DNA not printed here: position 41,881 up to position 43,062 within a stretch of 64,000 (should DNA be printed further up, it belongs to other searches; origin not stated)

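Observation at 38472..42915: Formate dehydrogenase alpha subunit split after its MopB [4Fe-4S] motif, with the two halves encoded in permuted order around a NuoE/F fusion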

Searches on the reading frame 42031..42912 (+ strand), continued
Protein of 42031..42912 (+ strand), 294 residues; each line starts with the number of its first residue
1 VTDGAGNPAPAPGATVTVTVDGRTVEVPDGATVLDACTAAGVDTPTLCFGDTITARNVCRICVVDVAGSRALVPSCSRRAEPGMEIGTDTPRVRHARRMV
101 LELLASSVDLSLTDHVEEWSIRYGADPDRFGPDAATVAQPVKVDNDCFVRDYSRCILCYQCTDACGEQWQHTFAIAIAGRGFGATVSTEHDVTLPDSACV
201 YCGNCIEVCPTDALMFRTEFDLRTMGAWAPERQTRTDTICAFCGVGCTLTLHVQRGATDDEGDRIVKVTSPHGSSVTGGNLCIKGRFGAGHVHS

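Call 11: find_encoding_contigs(protein=P0051, flank=8000, max_places=3)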
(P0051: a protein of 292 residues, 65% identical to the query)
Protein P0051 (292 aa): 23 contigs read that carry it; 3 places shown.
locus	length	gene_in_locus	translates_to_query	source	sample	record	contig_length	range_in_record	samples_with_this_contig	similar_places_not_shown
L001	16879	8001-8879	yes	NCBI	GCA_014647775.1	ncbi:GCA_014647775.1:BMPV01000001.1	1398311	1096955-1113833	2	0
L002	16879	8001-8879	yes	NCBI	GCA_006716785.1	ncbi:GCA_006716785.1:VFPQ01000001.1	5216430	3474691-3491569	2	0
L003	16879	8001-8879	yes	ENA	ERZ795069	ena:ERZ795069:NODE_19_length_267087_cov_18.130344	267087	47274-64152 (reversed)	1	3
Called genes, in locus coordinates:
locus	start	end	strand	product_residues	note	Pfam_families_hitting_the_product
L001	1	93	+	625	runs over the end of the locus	-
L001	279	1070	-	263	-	-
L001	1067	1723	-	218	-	PF00005:ABC_tran, PF13304:AAA_21 (weak)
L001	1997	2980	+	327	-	PF00196:GerE, PF13384:HTH_23 (faint)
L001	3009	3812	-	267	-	PF01261:AP_endonuc_2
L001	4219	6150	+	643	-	PF00384:Molybdopterin, PF01568:Molydop_binding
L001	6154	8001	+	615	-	PF01257:2Fe-2S_thioredx, PF01512:Complex1_51K, PF10531:SLBB, PF22461:SLBB_2, PF10589:NADH_4Fe-4S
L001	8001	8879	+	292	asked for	PF13510:Fer2_4, PF13187:Fer4_9 (faint), PF12837:Fer4_6 (faint), PF13237:Fer4_10 (faint), PF22117:Fer4_Nqo3, PF12838:Fer4_7, PF00037:Fer4 (weak), PF04879:Molybdop_Fe4S4, +1 more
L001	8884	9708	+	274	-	PF02634:FdhD-NarQ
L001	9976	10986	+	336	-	PF01297:ZnuA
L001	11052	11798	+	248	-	PF00005:ABC_tran, PF02463:SMC_N (faint), PF13304:AAA_21 (faint)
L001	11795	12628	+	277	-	PF00950:ABC-3, PF01032:FecCD (weak)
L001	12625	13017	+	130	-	PF01475:FUR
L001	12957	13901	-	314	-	PF00892:EamA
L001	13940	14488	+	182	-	PF07336:ABATE, PF11706:zf-CGNR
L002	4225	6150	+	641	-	PF00384:Molybdopterin, PF01568:Molydop_binding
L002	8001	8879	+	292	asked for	PF13510:Fer2_4, PF13187:Fer4_9 (faint), PF12837:Fer4_6 (faint), PF13237:Fer4_10 (faint), PF22117:Fer4_Nqo3, PF12838:Fer4_7, PF00037:Fer4 (weak), PF04879:Molybdop_Fe4S4, +1 more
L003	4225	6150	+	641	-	PF00384:Molybdopterin, PF01568:Molydop_binding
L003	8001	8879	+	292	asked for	PF13510:Fer2_4, PF13187:Fer4_9 (faint), PF12837:Fer4_6 (faint), PF13237:Fer4_10 (faint), PF22117:Fer4_Nqo3, PF12838:Fer4_7, PF00037:Fer4 (weak), PF04879:Molybdop_Fe4S4, +1 more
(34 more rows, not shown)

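Call 12: find_encoding_contigs(protein=P0075, flank=8000, max_places=2)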
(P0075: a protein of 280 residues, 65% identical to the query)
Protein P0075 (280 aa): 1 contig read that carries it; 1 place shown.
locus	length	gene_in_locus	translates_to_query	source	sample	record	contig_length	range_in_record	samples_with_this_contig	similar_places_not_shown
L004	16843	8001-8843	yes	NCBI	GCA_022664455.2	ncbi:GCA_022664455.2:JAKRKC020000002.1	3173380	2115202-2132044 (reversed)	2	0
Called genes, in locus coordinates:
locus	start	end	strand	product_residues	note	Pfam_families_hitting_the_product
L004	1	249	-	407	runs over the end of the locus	PF02515:CoA_transf_3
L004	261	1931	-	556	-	PF02776:TPP_enzyme_N, PF00205:TPP_enzyme_M, PF02775:TPP_enzyme_C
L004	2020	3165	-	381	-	PF03453:MoeA_N, PF03454:MoeA_C (faint), PF00994:MoCF_biosynth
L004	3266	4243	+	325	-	PF02558:ApbA, PF08546:ApbA_C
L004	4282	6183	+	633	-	PF00384:Molybdopterin, PF01568:Molydop_binding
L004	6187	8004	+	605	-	PF01257:2Fe-2S_thioredx, PF01512:Complex1_51K, PF10531:SLBB (weak), PF10589:NADH_4Fe-4S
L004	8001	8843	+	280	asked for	PF13510:Fer2_4, PF13237:Fer4_10 (faint), PF12838:Fer4_7, PF13187:Fer4_9 (weak), PF14697:Fer4_21 (weak), PF22117:Fer4_Nqo3, PF00037:Fer4, PF04879:Molybdop_Fe4S4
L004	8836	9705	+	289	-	PF02634:FdhD-NarQ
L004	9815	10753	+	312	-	PF01297:ZnuA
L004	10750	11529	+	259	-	PF00005:ABC_tran, PF13304:AAA_21 (faint)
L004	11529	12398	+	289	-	PF00950:ABC-3, PF01032:FecCD (weak)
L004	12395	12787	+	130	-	PF01475:FUR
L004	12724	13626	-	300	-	PF00892:EamA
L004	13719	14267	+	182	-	PF07336:ABATE, PF11706:zf-CGNR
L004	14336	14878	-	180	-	PF13302:Acetyltransf_3, PF00583:Acetyltransf_1, PF13523:Acetyltransf_8 (weak)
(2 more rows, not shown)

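Call 14: find_related_loci(query=A1, collection=genome_contigs, flank=8000)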
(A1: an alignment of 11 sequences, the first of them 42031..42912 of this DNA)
Query A1 (294 aa) in genome_contigs; peptide patterns used: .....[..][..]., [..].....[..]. (x = any residue, [..] = any of these).
600 stretches matched a pattern (row limit reached: there are more); 585 encode a relative of the query (tblastn E <= 1e-3); the best 80 are kept; 80 distinct loci.
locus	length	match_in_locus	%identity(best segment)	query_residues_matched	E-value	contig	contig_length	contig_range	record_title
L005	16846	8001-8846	66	6-294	3e-130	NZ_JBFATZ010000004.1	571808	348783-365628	Thermopolyspora sp. NPDC052614 NPDC052614_79_F5.ctg-0004, whole genome shotgun sequence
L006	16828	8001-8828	65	12-294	1e-126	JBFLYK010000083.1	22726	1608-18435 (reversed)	MAG: Actinomycetota bacterium isolate MAG083 MAG083_83, whole genome shotgun sequence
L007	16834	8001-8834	64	8-292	3e-126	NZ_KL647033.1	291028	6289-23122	Nonomuraea candida strain NRRL B-24552 Doro1_scaffold32, whole genome shotgun sequence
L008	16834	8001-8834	65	8-292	2e-125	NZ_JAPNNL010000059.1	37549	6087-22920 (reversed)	Nonomuraea corallina strain MCN248 59, whole genome shotgun sequence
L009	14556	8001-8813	69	16-293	2e-124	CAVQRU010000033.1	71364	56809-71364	MAG: Ilumatobacteraceae bacterium isolate MFD09779.bin.2.202 genome assembly, contig: contig_51348, whole genome shotgun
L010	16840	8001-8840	64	8-294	4e-124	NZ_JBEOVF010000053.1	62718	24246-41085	Streptomyces sp. NPDC002838 NPDC002838_9_B12.ctg-0053, whole genome shotgun sequence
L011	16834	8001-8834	63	8-292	3e-123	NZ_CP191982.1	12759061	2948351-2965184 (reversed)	Nonomuraea sp. CA-141351 chromosome, complete genome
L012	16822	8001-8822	64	12-292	2e-123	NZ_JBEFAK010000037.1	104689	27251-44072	Nonomuraea sp. B19D2 B19D2_SPAdes_assembly_contig_37, whole genome shotgun sequence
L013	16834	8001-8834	64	8-292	7e-123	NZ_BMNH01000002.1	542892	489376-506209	Nonomuraea cavernae strain CGMCC 4.7368 sequence02, whole genome shotgun sequence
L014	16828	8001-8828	65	12-294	1e-122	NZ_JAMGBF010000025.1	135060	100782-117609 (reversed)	Streptomyces panaciradicis strain NBRC 109811 contig25, whole genome shotgun sequence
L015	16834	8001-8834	63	8-292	8e-123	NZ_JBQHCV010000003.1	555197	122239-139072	Nonomuraea sp. H19 H19_scaffold3, whole genome shotgun sequence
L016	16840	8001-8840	64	8-294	2e-122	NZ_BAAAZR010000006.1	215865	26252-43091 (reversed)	Sphaerisporangium flaviroseum strain JCM 16908 sequence06, whole genome shotgun sequence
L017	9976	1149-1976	65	15-294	5e-122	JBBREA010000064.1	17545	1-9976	MAG: Acidimicrobiales bacterium isolate Co_metawrap_2480 Cmw_2480_k141_22849301_length_17545_cov_11.0000, whole genome s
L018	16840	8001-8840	64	8-294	7e-122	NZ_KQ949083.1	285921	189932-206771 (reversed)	Streptomyces dysideae strain RV15 PRJNA299236_s009, whole genome shotgun sequence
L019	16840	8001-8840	64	8-294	4e-122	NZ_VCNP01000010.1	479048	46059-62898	Streptomyces calvus strain T3018 Scaffold1_10, whole genome shotgun sequence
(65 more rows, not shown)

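Call 27: search_protein_families(library=ncbifam, proteins=[window:42031-42912:+], max_evalue=0.00001)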
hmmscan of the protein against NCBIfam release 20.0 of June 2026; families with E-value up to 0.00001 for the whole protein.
window:42031-42912:+ (294 aa): 18 families
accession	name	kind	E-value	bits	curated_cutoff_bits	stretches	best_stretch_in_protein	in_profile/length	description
NF040763.1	FeFe_hydrog_A6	exception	4.6e-47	160.7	765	1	16-219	1-210/571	NADH-dependent [FeFe] hydrogenase, group A6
NF005745.0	PRK07569.1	equivalog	4.4e-34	117.9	333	1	15-217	3-210/238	bidirectional hydrogenase complex protein HoxU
TIGR01973.1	NuoG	equivalog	1.8e-28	99.7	470.05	1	18-289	1-261/606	NADH-quinone oxidoreductase subunit NuoG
NF040762.1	Hydr_FeFe_Clost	exception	1.9e-26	92.8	900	1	17-219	2-209/572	ferredoxin hydrogenase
NF006305.0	PRK08493.1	equivalog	1.7e-22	79.4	591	1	16-288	2-286/819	NADH-quinone oxidoreductase subunit G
NF005895.0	PRK07860.1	equivalog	5.8e-21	74.2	802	1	8-257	10-258/811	NADH-quinone oxidoreductase subunit G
NF009454.0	PRK12814.1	equivalog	1.3e-20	73.3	916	1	15-104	3-92/657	putative NADPH-dependent glutamate synthase small subunit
TIGR02512.1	FeFe_hydrog_A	subfamily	8.3e-12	44.6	405.95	1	149-220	3-73/375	[FeFe] hydrogenase, group A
TIGR01591.1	Fdh-alpha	equivalog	5.4e-08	31.4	666.25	1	238-293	1-49/672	formate dehydrogenase subunit alpha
NF045874.1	Vhu_polyferre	exception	8.5e-08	31.3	600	1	140-220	144-219/381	F420-non-reducing hydrogenase associated-polyferredoxin VhuB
NF004537.0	PRK05888.1-3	equivalog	3.4e-07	30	163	1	198-224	114-140/204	NADH-quinone oxidoreductase subunit NuoI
TIGR01971.1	NuoI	subfamily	1.5e-06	27.8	113.05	1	197-224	81-108/121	NADH-quinone oxidoreductase, chain I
NF006221.0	PRK08348.1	subfamily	1.6e-06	27.8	124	1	187-228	65-106/136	NADH-plastoquinone oxidoreductase subunit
NF009053.0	PRK12387.1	subfamily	2.5e-06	27.4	204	0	150-243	35-120/180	formate hydrogenlyase complex iron-sulfur subunit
NF042909.1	FMH_DH_FwdF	exception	3.6e-06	26.3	375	0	152-223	54-125/336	tungsten-dependent formylmethanofuran dehydrogenase subunit FwdF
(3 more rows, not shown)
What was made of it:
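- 42733..42912 (+): Molybdopterin-type [4Fe-4S] ('FS0', cluster A1) domain at the C-terminal end of gene C, residues 235-294. Ligands are C240, C243, C247 and C282. In one-piece enzymes this domain is the first ~60 residues of the catalytic module. TIGR01591 positions 1-49 (call 27).
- The first ~220 residues of C resemble HoxU and the hydrogenase Fe-S domains (NF005745 E 4e-34, call 27).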

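Call 34: search_protein_representatives(protein=window:42031-42912:+)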
Query: 294 residues. Proteins with E-value up to 0.001 (for the whole library): 12535; up to 1e-10: 5605; up to 1e-30: 454. The best 150 are listed.
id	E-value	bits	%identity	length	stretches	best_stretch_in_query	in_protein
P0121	2.5e-106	371.5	60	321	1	8-289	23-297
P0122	1.6e-92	326.3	56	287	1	13-289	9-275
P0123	5.9e-80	285.0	66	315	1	27-213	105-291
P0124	5.3e-79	281.8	62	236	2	133-226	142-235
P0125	3.3e-78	279.2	69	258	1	106-294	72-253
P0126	3.0e-77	276.1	69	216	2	133-293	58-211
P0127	4.9e-77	275.4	62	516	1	7-230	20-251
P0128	4.2e-76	272.3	63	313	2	4-138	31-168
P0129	7.3e-75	268.2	59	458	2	128-293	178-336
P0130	1.3e-74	267.4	63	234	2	126-292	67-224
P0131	5.3e-73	262.1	67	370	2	131-291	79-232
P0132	7.3e-73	261.7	62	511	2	178-291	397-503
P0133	2.1e-71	256.9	64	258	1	9-188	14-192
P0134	3.3e-68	246.4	36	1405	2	9-292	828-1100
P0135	1.0e-67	244.7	63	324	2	131-236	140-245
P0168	7.9e-53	195.9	44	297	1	12-293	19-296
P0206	5.1e-45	170.2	39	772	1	16-292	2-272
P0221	4.9e-42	160.4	41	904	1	15-290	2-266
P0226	1.0e-41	159.4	39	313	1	6-292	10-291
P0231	2.0e-41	158.4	34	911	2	16-293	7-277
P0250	3.7e-40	154.3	39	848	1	13-289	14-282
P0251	6.8e-40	153.4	39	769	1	16-293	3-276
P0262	3.2e-39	151.2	43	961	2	132-293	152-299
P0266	3.8e-39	150.9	38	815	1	14-292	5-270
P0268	4.0e-39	150.9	40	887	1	14-292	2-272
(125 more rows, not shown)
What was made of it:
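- Tried and rejected: Representative-library search with C (call 34).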

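Call 55: find_encoding_contigs(protein=window:42031-42912:+, flank=3000, max_places=4)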
Protein window:42031-42912:+ (294 aa): 4 contigs read that carry it; 3 places shown.
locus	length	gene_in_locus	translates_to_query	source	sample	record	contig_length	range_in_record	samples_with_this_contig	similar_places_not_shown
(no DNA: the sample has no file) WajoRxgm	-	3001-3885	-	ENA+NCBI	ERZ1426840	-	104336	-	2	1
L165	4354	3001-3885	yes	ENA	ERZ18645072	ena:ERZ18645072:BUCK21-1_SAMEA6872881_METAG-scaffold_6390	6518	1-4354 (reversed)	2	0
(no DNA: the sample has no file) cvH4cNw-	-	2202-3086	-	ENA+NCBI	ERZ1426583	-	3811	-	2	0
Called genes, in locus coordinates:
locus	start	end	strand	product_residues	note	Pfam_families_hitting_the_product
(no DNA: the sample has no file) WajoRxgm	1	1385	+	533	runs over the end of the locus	PF00384:Molybdopterin, PF01568:Molydop_binding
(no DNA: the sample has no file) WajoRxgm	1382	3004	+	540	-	PF01257:2Fe-2S_thioredx, PF01512:Complex1_51K, PF10531:SLBB, PF22461:SLBB_2 (weak), PF10589:NADH_4Fe-4S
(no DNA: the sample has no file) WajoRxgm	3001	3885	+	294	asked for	PF13510:Fer2_4, PF12838:Fer4_7, PF00037:Fer4 (weak), PF04879:Molybdop_Fe4S4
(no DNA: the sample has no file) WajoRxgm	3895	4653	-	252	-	PF00106:adh_short, PF08659:KR, PF23441:SDR, PF13561:adh_short_C2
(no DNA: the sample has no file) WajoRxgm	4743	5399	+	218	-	PF00881:Nitroreductase, PF14512:TM1586_NiRdase (faint)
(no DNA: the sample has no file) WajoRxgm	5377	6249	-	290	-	PF02739:5_3_exonuc_N, PF01367:5_3_exonuc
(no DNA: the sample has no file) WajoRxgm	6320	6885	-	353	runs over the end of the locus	-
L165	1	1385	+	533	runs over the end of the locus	PF00384:Molybdopterin, PF01568:Molydop_binding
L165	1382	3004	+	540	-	PF01257:2Fe-2S_thioredx, PF01512:Complex1_51K, PF10531:SLBB, PF22461:SLBB_2 (weak), PF10589:NADH_4Fe-4S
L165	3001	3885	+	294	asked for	PF13510:Fer2_4, PF12838:Fer4_7, PF00037:Fer4 (weak), PF04879:Molybdop_Fe4S4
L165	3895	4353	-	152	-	?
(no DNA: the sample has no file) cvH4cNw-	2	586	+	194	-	?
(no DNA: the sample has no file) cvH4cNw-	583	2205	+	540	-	PF01257:2Fe-2S_thioredx, PF01512:Complex1_51K, PF10531:SLBB, PF22461:SLBB_2 (weak), PF10589:NADH_4Fe-4S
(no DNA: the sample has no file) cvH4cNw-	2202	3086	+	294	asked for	PF13510:Fer2_4, PF12838:Fer4_7, PF00037:Fer4 (weak), PF04879:Molybdop_Fe4S4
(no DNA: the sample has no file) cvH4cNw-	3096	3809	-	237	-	?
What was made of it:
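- The window comes from a metagenome assembly (call 55).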

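Call 57: find_encoding_contigs(protein=P0168, flank=6000, max_places=3)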
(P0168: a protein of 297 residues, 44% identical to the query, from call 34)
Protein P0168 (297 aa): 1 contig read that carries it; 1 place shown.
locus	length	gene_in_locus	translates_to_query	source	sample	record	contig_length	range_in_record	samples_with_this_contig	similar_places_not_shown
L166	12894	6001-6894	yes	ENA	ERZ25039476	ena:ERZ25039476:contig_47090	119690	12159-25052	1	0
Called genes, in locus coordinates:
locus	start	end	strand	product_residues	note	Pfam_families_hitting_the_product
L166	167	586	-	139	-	-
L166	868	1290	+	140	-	PF01268:FTHFS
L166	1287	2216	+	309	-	PF00763:THF_DHG_CYH, PF02882:THF_DHG_CYH_C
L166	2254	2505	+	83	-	PF00384:Molybdopterin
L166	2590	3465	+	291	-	PF00384:Molybdopterin (weak)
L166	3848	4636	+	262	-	PF01568:Molydop_binding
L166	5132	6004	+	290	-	PF01512:Complex1_51K, PF10589:NADH_4Fe-4S (weak)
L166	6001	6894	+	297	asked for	PF00111:Fer2, PF13510:Fer2_4, PF00037:Fer4 (weak), PF12838:Fer4_7 (weak)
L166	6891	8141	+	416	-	PF00425:Chorismate_bind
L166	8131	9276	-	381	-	PF13379:NMT1_2, PF09084:NMT1 (weak)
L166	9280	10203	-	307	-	PF00528:BPD_transp_1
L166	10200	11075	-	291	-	PF00005:ABC_tran, PF13304:AAA_21 (faint)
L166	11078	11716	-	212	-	PF00528:BPD_transp_1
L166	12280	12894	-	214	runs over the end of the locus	PF01571:GCV_T, PF08669:GCV_T_C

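Call 58: find_encoding_contigs(protein=P0226, flank=6000, max_places=3)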
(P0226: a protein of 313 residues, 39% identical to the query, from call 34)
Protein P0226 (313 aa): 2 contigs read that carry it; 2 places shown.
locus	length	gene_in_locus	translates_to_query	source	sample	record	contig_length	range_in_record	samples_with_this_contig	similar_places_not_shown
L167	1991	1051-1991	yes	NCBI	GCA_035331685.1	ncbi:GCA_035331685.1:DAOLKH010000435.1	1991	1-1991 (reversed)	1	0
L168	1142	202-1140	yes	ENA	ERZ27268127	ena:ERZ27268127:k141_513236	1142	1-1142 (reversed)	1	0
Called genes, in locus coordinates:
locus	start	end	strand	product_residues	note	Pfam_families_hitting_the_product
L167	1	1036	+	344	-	PF01512:Complex1_51K, PF10589:NADH_4Fe-4S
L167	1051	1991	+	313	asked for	PF13510:Fer2_4, PF12838:Fer4_7, PF13237:Fer4_10 (weak), PF14697:Fer4_21 (weak), PF22117:Fer4_Nqo3, PF13187:Fer4_9 (weak), PF00037:Fer4 (weak), PF04879:Molybdop_Fe4S4, +1 more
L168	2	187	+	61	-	?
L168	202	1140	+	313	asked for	PF13510:Fer2_4, PF12838:Fer4_7, PF13237:Fer4_10 (weak), PF14697:Fer4_21 (weak), PF22117:Fer4_Nqo3, PF13187:Fer4_9 (weak), PF00037:Fer4 (weak), PF04879:Molybdop_Fe4S4, +1 more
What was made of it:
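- Tried and rejected: P0168 again had A-B-C, and P0226 was cut by contig ends (calls 57, 58).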
